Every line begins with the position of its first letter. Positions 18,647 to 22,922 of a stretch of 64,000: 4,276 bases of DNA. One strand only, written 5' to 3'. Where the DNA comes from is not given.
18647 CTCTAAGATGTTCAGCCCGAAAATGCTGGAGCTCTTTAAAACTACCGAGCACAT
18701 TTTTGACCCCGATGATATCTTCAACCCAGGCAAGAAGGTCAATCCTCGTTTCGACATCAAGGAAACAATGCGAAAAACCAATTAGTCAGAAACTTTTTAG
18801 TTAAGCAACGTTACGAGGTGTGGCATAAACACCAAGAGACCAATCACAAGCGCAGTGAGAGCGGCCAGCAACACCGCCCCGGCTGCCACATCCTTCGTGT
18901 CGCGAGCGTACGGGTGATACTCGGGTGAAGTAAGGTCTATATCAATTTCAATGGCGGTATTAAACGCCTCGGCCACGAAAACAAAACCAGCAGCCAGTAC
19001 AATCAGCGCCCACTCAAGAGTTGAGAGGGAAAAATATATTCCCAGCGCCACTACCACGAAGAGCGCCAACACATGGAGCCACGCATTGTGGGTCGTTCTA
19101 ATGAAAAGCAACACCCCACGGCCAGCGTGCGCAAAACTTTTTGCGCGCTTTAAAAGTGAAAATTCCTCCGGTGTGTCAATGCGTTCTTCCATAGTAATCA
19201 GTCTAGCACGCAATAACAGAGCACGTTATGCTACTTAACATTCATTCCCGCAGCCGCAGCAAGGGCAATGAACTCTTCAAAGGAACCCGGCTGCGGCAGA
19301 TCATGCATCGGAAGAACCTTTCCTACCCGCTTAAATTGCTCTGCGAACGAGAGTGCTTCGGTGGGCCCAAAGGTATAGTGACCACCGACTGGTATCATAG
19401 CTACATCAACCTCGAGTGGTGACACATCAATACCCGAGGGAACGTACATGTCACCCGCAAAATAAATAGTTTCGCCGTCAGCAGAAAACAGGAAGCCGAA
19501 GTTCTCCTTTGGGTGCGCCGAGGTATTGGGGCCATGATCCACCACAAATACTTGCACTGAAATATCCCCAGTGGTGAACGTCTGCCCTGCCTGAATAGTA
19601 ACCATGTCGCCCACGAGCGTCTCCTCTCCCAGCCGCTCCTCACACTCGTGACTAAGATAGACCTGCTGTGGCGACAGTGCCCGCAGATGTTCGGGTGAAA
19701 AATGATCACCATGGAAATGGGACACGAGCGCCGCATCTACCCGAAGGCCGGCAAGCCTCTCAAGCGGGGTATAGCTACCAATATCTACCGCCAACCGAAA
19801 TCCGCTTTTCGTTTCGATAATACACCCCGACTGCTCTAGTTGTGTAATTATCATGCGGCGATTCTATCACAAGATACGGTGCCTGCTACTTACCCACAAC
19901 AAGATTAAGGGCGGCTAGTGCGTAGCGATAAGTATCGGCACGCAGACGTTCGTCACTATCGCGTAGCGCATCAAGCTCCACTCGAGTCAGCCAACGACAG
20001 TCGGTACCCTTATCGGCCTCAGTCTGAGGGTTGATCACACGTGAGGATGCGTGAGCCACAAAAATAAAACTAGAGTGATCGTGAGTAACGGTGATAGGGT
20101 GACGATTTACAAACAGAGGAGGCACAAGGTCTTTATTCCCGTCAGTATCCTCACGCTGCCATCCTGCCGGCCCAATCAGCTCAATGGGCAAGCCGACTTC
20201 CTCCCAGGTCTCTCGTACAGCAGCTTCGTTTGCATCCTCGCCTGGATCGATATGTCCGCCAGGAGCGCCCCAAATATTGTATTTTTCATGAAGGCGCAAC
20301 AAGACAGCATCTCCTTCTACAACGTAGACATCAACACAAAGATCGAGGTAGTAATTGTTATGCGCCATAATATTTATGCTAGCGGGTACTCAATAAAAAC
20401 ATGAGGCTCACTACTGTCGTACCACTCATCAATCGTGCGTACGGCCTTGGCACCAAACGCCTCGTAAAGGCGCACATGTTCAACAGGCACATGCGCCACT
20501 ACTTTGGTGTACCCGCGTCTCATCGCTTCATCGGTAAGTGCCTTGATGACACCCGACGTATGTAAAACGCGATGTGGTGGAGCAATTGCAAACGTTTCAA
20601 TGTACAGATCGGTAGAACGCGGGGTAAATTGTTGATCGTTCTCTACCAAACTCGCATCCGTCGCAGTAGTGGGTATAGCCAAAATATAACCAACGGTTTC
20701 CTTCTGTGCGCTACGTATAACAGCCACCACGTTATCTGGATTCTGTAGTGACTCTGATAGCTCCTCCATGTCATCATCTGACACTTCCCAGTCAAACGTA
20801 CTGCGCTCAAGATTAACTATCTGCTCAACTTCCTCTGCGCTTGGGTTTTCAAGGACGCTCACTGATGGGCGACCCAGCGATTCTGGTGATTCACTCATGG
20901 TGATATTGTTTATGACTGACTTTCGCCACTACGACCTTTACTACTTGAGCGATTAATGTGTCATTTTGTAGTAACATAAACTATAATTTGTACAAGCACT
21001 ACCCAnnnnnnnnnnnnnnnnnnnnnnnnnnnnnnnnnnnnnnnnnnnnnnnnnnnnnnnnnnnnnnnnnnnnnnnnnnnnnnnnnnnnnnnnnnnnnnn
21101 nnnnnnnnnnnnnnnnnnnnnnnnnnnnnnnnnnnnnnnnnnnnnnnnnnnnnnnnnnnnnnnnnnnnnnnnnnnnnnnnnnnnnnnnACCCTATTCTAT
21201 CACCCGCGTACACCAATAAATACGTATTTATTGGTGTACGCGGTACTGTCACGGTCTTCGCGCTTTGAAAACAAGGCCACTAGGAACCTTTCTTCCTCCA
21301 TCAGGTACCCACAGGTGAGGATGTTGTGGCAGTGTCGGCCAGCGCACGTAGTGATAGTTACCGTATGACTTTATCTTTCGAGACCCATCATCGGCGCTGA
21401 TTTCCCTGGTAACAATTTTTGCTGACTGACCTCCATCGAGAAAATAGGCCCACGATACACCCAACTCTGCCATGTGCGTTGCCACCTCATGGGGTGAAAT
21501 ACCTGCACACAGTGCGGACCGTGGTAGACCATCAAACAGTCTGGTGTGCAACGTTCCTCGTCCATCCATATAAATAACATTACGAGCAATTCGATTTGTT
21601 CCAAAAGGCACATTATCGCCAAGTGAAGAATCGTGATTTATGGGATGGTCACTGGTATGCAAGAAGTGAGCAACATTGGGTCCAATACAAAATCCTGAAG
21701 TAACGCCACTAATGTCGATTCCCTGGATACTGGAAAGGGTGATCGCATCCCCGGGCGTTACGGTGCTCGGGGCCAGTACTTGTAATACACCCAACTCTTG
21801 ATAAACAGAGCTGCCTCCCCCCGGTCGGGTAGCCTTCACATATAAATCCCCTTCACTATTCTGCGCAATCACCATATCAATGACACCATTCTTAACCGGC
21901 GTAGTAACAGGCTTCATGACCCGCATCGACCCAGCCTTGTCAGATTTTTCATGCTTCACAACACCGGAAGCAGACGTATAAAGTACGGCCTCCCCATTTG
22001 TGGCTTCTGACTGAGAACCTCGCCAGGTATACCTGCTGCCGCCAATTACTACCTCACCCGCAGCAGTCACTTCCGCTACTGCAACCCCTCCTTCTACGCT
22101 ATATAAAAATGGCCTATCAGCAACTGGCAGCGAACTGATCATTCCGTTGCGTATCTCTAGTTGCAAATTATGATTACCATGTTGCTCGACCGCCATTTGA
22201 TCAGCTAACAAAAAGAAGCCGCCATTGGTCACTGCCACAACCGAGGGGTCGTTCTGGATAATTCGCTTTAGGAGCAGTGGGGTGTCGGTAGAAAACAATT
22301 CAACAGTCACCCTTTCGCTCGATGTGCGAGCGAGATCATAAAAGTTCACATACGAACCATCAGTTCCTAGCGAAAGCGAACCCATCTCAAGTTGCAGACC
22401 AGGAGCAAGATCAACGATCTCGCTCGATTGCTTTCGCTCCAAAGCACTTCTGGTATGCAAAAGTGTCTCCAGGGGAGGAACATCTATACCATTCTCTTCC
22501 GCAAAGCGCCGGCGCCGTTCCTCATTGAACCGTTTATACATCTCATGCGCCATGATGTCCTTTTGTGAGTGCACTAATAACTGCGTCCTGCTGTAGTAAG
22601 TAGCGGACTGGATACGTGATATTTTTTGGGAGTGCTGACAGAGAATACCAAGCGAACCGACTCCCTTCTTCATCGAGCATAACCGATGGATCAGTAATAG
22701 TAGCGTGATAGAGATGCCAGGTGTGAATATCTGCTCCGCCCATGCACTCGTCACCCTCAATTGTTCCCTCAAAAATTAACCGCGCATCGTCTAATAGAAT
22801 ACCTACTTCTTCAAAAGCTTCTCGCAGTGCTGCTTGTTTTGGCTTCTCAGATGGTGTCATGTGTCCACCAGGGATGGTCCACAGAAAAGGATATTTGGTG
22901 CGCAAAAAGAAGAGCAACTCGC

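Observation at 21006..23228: Duplicated roughly 65-bp promoter-operator module (perfect 36-40 bp palindrome plus TAGAAT plus start codon) driving an AbrB-like gene and a NudC-like/phosphodiester-glycosidase operon, with a third related palindrome at 31889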

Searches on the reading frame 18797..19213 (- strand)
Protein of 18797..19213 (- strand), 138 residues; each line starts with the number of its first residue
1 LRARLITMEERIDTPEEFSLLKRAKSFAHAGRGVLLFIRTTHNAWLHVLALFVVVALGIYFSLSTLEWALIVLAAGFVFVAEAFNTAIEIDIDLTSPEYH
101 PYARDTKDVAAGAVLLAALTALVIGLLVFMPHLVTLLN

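Call 68: search_protein_families(library=pfam, proteins=[window:18797-19213:-], max_evalue=0.001)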
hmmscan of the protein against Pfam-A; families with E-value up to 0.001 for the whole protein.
window:18797-19213:- (138 aa): 1 family
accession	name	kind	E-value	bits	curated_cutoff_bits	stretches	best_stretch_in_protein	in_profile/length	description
PF01219.24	DAGK_prokar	-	2e-30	105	22.3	1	29-129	2-102/102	Prokaryotic diacylglycerol kinase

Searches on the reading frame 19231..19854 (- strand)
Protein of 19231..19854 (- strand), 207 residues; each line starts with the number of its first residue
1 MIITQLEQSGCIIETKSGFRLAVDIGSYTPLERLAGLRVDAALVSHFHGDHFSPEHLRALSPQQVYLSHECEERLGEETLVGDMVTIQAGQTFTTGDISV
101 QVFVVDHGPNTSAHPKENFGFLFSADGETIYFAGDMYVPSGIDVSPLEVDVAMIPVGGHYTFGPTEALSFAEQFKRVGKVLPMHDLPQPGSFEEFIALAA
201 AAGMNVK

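Call 10: search_protein_families(library=pfam, proteins=[window:19231-19854:-], max_evalue=0.01)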
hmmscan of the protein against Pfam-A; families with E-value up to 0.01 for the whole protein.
window:19231-19854:- (207 aa): 3 families
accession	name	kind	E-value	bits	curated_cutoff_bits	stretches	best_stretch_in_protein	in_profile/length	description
PF13483.12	Lactamase_B_3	-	1.2e-21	77.8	24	1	3-184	2-160/160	Beta-lactamase superfamily domain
PF12706.13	Lactamase_B_2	-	6.3e-17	62.3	27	1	38-184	30-199/200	Beta-lactamase superfamily domain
PF00753.33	Lactamase_B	-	0.0025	18.2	22.7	0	32-52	37-57/196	Metallo-beta-lactamase superfamily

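Call 78: search_protein_families(library=ncbifam, proteins=[window:19231-19854:-], max_evalue=0.01)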
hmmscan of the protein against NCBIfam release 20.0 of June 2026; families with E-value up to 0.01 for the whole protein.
window:19231-19854:- (207 aa): 4 families
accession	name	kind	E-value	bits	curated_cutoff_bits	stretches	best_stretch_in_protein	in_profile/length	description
NF001911.0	PRK00685.1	equivalog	8.3e-16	58.2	144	1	36-184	38-193/228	metal-dependent hydrolase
TIGR03413.1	GSH_gloB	equivalog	0.0012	18.3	200.8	1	16-126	18-126/248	hydroxyacylglutathione hydrolase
TIGR04122.1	Xnuc_lig_assoc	equivalog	0.0038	16.1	325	1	38-106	23-86/326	ligase-associated DNA damage response exonuclease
NF002558.0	PRK02126.1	subfamily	0.004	16.2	315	1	20-53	29-62/345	ribonuclease Z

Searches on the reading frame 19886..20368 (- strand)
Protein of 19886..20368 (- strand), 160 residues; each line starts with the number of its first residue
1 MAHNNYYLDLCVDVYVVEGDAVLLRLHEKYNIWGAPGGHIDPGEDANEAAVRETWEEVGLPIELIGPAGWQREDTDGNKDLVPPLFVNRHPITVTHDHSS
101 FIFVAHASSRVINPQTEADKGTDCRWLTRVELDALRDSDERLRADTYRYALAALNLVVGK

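Call 10: search_protein_families(library=pfam, proteins=[window:19886-20368:-], max_evalue=0.01)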
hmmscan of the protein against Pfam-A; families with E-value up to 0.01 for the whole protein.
window:19886-20368:- (160 aa): 1 family
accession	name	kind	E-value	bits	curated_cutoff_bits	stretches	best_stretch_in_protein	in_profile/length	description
PF00293.34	NUDIX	-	1.7e-16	60.9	21.1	1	12-136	6-120/134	NUDIX domain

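Call 78: search_protein_families(library=ncbifam, proteins=[window:19886-20368:-], max_evalue=0.01)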
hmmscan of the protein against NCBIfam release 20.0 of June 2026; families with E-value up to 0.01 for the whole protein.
window:19886-20368:- (160 aa): 16 families
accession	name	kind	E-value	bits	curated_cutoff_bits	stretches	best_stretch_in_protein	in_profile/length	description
NF041652.1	Nud_hyd_Dein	equivalog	1.6e-08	34.9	200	1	27-65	39-77/152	Nudix hydrolase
NF001938.0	PRK00714.1-5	equivalog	5.7e-06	25.8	116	1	27-60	41-74/172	RNA pyrophosphohydrolase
TIGR00586.1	mutt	equivalog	2.5e-05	24.3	97.9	1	31-60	32-61/129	8-oxo-dGTP diphosphatase MutT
NF006961.0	PRK09438.1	equivalog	3.1e-05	23.5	103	1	13-63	14-64/151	dihydroneopterin triphosphate diphosphatase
NF006530.0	PRK08999.1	equivalog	7.4e-05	21.9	245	1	31-63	33-65/315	Nudix family hydrolase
TIGR02705.1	nudix_YtkD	equivalog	9e-05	22.1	154.4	1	20-62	35-76/156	RNA deprotection pyrophosphohydrolase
NF001936.0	PRK00714.1-3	equivalog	0.00018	21.4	118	1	25-60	29-64/155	RNA pyrophosphohydrolase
NF052459.1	OxoGTPPhMutT1Mycb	equivalog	0.00019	20.6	475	1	28-62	26-60/292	8-oxo-(d)GTP phosphatase MutT1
NF001934.0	PRK00714.1-1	equivalog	0.00021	20.8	241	1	22-61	22-61/176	RNA pyrophosphohydrolase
NF008736.0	PRK11762.1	equivalog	0.00036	20.1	169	1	28-60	72-103/186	ADP compounds hydrolase NudE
NF001299.0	PRK00241.1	equivalog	0.00073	19.1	158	1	10-63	136-191/263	NAD(+) diphosphatase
NF008044.0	PRK10776.1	equivalog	0.0018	18.1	148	1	31-61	31-61/130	8-oxo-dGTP diphosphatase MutT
NF001937.0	PRK00714.1-4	equivalog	0.0022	17.6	139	1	20-62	20-62/161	RNA pyrophosphohydrolase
NF003786.0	PRK05379.1-2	equivalog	0.004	16.4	397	1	11-134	220-337/354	bifunctional nicotinamide-nucleotide adenylyltransferase/Nudix hydroxylase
NF001935.0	PRK00714.1-2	equivalog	0.0042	16.6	259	1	31-67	31-67/183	RNA pyrophosphohydrolase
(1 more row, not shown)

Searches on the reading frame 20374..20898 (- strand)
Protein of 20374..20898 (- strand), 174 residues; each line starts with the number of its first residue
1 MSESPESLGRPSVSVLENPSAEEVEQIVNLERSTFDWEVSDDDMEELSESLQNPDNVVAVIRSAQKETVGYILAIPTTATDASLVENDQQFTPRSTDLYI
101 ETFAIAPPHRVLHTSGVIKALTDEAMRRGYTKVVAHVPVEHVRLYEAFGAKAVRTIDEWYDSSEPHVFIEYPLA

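Call 10: search_protein_families(library=pfam, proteins=[window:20374-20898:-], max_evalue=0.01)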
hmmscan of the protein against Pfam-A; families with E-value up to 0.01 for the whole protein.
window:20374-20898:- (174 aa): 1 family
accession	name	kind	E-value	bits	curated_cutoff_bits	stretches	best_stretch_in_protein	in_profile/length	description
PF00583.31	Acetyltransf_1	-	4e-06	27.5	20.7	1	25-149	2-115/116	Acetyltransferase (GNAT) family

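Call 78: search_protein_families(library=ncbifam, proteins=[window:20374-20898:-], max_evalue=0.01)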
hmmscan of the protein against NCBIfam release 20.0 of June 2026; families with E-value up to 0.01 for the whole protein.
window:20374-20898:- (174 aa): 1 family
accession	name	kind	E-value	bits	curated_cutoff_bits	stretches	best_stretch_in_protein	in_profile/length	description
TIGR03827.1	GNAT_ablB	equivalog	0.0051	16.3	205.1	1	115-172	24-81/266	putative beta-lysine N-acetyltransferase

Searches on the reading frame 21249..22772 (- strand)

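Call 10: search_protein_families(library=pfam, proteins=[window:21249-22772:-], max_evalue=0.01)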
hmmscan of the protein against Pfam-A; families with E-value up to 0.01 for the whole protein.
window:21249-22772:- (507 aa): 1 family
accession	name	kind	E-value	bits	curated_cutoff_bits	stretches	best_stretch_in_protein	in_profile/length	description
PF09992.14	NAGPA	-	1.1e-07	32.6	25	1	387-472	87-147/169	Phosphodiester glycosidase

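Call 78: search_protein_families(library=ncbifam, proteins=[window:21249-22553:-], max_evalue=0.01)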
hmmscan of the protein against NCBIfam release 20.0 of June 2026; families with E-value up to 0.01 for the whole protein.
window:21249-22553:- (434 aa): 0 families
